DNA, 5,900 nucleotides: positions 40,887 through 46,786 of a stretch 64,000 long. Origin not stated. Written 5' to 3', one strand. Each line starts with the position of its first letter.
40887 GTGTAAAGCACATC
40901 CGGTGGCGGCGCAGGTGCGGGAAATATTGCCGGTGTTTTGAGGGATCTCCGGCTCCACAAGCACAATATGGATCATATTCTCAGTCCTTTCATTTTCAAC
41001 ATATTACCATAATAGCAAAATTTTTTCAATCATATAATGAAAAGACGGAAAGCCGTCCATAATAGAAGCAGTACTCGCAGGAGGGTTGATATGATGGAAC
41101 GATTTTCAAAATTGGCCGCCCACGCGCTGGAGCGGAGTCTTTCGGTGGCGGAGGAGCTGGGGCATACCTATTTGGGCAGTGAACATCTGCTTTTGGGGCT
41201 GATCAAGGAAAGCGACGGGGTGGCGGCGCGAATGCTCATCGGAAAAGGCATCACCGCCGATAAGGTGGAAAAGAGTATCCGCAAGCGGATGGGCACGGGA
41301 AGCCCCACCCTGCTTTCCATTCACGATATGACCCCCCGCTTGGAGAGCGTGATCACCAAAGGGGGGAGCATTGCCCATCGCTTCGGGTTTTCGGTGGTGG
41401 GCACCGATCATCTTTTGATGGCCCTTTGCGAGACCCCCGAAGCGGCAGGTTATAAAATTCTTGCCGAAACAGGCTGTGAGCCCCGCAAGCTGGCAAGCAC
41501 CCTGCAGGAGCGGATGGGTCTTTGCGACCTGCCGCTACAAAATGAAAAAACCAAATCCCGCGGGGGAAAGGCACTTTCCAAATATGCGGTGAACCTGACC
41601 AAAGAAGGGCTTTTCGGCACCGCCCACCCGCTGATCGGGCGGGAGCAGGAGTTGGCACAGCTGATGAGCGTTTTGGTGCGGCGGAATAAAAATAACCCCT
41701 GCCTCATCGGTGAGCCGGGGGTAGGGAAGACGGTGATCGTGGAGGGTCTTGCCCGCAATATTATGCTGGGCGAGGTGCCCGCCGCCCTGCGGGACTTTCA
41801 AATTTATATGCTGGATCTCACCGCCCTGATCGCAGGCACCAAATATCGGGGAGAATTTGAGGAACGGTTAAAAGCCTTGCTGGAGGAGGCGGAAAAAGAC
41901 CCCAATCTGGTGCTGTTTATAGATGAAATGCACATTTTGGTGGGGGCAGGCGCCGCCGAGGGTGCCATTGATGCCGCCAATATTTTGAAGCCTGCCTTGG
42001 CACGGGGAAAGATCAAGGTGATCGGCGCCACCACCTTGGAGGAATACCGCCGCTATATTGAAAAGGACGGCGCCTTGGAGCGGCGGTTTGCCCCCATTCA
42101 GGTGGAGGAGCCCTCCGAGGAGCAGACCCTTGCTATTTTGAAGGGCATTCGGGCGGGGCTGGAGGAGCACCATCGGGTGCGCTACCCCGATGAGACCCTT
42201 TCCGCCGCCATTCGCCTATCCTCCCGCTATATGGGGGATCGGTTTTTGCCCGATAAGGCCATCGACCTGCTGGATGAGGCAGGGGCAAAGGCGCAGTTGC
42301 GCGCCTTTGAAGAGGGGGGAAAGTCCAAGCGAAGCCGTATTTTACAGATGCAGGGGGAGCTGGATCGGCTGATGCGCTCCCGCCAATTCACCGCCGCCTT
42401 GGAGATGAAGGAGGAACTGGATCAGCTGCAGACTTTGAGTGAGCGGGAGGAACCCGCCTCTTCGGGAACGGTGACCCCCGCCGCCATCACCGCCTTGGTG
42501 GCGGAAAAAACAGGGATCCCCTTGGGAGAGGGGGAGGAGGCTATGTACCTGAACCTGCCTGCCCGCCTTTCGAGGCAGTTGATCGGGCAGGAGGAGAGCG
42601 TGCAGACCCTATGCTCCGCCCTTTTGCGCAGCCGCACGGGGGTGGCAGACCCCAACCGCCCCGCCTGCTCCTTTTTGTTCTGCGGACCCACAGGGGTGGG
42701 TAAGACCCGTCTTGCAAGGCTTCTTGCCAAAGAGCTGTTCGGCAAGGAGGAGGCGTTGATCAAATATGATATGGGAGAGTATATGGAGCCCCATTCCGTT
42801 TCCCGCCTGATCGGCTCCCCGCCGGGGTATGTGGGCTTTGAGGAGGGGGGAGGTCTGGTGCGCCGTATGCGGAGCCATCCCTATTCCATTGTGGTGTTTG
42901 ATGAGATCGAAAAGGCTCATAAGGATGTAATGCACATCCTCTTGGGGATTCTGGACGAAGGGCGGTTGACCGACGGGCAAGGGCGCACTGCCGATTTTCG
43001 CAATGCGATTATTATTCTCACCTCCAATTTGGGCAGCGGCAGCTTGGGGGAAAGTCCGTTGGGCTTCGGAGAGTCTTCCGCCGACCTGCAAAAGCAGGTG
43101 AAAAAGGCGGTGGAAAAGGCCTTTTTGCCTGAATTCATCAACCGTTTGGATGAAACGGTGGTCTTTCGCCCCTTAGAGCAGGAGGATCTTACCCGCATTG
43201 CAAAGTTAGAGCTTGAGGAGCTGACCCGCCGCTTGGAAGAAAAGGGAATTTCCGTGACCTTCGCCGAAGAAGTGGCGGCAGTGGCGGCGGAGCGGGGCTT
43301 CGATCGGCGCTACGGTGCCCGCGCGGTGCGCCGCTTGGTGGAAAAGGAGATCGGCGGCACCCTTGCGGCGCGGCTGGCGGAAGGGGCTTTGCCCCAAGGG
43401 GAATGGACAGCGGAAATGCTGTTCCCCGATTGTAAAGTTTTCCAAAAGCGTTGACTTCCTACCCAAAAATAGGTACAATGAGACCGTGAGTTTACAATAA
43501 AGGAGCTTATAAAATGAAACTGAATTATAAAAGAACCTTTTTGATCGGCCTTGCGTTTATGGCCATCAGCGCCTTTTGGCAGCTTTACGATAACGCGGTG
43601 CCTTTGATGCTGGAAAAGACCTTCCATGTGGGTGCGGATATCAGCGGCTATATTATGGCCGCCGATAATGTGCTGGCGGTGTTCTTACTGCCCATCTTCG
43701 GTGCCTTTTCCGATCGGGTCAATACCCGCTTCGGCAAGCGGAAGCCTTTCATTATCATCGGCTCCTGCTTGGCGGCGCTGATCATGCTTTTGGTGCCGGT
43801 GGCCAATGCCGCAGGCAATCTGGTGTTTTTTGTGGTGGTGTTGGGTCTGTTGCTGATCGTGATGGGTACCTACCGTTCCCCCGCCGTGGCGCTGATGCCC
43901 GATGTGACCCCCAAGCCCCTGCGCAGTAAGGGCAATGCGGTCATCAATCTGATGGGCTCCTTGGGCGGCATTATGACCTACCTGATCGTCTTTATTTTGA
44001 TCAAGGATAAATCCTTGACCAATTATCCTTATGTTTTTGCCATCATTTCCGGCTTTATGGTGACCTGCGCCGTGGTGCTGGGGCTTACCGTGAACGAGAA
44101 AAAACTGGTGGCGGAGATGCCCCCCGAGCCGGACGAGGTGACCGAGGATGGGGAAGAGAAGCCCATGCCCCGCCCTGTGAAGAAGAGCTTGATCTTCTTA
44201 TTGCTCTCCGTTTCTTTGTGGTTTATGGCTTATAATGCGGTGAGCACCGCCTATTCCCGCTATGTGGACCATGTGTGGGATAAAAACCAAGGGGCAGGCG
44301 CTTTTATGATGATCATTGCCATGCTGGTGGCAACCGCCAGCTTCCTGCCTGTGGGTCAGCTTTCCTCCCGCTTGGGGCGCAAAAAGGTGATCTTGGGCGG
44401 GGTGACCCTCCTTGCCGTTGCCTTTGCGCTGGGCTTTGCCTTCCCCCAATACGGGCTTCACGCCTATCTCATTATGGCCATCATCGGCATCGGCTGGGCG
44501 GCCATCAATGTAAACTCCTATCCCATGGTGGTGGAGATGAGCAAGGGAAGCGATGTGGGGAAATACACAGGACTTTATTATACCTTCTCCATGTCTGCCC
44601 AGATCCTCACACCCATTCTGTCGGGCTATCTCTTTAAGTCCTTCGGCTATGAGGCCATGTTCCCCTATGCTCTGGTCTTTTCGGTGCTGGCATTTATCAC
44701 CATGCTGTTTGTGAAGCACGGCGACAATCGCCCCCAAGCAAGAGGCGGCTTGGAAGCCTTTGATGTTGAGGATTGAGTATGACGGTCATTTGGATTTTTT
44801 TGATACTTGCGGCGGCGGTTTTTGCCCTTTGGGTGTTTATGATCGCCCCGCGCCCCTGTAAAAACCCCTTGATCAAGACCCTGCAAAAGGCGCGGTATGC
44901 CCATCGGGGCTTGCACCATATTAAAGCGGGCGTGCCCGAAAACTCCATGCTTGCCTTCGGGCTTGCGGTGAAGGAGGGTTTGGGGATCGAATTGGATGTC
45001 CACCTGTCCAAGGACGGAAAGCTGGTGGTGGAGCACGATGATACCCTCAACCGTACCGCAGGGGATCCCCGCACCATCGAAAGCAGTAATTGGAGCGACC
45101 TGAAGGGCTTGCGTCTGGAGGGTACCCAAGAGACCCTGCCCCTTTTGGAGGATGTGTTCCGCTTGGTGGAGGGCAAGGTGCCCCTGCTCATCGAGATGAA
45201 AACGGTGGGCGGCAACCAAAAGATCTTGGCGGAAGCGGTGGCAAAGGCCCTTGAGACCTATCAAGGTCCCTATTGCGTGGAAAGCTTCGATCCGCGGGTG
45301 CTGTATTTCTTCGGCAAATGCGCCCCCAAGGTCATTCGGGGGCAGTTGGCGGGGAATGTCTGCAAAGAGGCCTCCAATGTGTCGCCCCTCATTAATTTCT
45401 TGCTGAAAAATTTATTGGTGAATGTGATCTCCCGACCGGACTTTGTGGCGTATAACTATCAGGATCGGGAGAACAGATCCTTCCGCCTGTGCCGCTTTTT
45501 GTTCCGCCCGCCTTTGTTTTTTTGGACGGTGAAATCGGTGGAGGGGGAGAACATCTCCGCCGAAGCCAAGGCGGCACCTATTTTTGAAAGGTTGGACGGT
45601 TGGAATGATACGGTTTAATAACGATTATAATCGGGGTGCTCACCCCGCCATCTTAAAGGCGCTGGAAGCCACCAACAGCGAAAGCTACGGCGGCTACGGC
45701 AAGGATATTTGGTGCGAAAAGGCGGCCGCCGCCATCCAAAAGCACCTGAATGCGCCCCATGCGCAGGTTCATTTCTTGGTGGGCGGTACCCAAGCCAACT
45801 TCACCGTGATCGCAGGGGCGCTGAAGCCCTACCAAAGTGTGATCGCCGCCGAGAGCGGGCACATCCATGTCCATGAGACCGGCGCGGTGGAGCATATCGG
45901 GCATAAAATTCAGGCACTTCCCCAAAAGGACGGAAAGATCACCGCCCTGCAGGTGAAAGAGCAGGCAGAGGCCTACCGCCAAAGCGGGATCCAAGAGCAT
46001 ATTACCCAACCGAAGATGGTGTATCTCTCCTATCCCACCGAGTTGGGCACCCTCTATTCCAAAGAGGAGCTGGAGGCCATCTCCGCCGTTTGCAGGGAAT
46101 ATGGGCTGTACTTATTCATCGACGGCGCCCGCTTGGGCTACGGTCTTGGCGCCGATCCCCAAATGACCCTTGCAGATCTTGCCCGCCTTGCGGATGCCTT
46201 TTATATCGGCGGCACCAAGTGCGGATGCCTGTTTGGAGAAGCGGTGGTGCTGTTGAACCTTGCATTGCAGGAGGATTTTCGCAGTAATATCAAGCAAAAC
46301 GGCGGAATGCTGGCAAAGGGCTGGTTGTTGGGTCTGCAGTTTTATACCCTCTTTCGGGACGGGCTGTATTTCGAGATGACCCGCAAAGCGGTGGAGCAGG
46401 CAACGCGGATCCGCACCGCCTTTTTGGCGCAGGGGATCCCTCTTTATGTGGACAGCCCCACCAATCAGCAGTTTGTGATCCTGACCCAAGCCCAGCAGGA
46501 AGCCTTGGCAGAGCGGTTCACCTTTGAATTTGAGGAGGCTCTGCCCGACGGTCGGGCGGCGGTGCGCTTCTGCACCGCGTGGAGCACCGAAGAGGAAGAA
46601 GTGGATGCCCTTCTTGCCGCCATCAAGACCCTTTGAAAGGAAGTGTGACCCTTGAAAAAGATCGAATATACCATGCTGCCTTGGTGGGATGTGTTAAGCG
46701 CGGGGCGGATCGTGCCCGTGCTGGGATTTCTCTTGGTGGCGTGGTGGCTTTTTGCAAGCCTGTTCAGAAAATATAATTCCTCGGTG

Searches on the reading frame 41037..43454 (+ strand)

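Call 73: search_protein_families(library=pfam, proteins=[window:41037-43454:+], max_evalue=0.00001)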
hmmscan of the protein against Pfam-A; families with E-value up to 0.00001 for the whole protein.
window:41037-43454:+ (805 aa): 13 families
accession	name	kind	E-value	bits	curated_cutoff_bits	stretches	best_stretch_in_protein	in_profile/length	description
PF07724.20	AAA_2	-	6.1e-61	205.7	27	1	541-706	1-165/166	AAA domain (Cdc48 subfamily)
PF17871.7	AAA_lid_9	-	1.8e-26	92.5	22.8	1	360-455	1-98/104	AAA lid domain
PF00004.35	AAA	-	1.4e-23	84.2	21.2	2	222-334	2-110/131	ATPase family associated with various cellular activities (AAA)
PF02861.25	Clp_N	-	5.9e-21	74.8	20.7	1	36-85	3-52/53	Clp amino terminal domain, pathogenicity island component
PF10431.15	ClpB_D2-small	-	2.8e-18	66.2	21.9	1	713-788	1-76/81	C-terminal, D2-small domain, of ClpB protein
PF07728.20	AAA_5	-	6.6e-16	59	22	1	546-667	2-125/139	AAA domain (dynein-related subfamily)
PF13191.12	AAA_16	-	1.4e-14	55.3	32.6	1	198-299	1-142/167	AAA ATPase domain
PF13401.12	AAA_22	-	6.7e-10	39.8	27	0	217-330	4-122/130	AAA domain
PF00158.32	Sigma54_activat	-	2.3e-06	27.8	20.2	0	543-648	22-127/168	Sigma-54 interaction domain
PF05621.17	TniB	-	2.6e-06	27.5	22.4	0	204-357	21-185/189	Bacterial TniB protein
PF20720.3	nSTAND3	-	4.3e-06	26.9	27.2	0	548-577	22-51/155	Novel STAND NTPase 3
PF01695.23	IstB_IS21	-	4.4e-06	26.8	24.1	0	204-298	78-162/238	IstB-like ATP binding protein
PF12775.13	AAA_7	-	7.1e-06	26.1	25.8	0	209-243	25-58/181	P-loop containing dynein motor region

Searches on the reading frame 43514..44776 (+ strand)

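Call 73: search_protein_families(library=pfam, proteins=[window:43514-44776:+], max_evalue=0.00001)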
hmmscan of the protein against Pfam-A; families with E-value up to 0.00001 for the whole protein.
window:43514-44776:+ (420 aa): 4 families
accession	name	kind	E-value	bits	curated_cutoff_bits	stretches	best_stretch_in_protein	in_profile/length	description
PF07690.21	MFS_1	-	2.9e-42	145.3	33.4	2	12-271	2-250/347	Major Facilitator Superfamily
PF13347.12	MFS_2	-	7.8e-24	84.4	27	1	12-381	3-388/427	MFS/sugar transport protein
PF12832.13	MFS_1_like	-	7.9e-13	48.6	25.2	1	41-383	33-371/373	MFS_1 like family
PF00083.30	Sugar_tr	-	5.9e-07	29.2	22.3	0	239-400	18-191/452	Sugar (and other) transporter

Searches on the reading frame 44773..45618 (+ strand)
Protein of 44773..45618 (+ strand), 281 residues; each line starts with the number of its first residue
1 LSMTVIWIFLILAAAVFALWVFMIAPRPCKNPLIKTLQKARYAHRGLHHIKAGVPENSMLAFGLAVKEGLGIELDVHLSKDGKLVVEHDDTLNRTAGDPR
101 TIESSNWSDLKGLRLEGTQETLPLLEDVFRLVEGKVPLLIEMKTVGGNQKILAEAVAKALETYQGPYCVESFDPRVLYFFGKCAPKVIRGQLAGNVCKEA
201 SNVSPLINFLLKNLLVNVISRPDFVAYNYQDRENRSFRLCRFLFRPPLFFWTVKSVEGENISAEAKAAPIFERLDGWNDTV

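Call 73: search_protein_families(library=pfam, proteins=[window:44773-45618:+], max_evalue=0.00001)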
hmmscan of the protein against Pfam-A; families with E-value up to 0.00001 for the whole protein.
window:44773-45618:+ (281 aa): 1 family
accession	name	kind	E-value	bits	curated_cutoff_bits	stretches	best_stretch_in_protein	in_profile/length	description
PF03009.23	GDPD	-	1.2e-20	75.1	23.6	1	44-161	1-126/244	Glycerophosphoryl diester phosphodiesterase family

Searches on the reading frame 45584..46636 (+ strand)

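Call 26: search_protein_families(library=pfam, proteins=[window:45584-46636:+])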
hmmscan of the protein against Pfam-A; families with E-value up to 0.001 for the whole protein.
window:45584-46636:+ (350 aa): 3 families
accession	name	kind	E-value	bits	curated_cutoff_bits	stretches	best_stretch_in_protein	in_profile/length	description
PF01212.27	Beta_elim_lyase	-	9.6e-26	91.2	27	1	37-276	27-261/288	Beta-eliminating lyase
PF00155.27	Aminotran_1_2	-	1e-07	31.9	19.7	1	13-189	9-194/361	Aminotransferase class I and II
PF00266.25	Aminotran_5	-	2.6e-06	27.1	21.5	1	45-242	46-230/371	Aminotransferase class-V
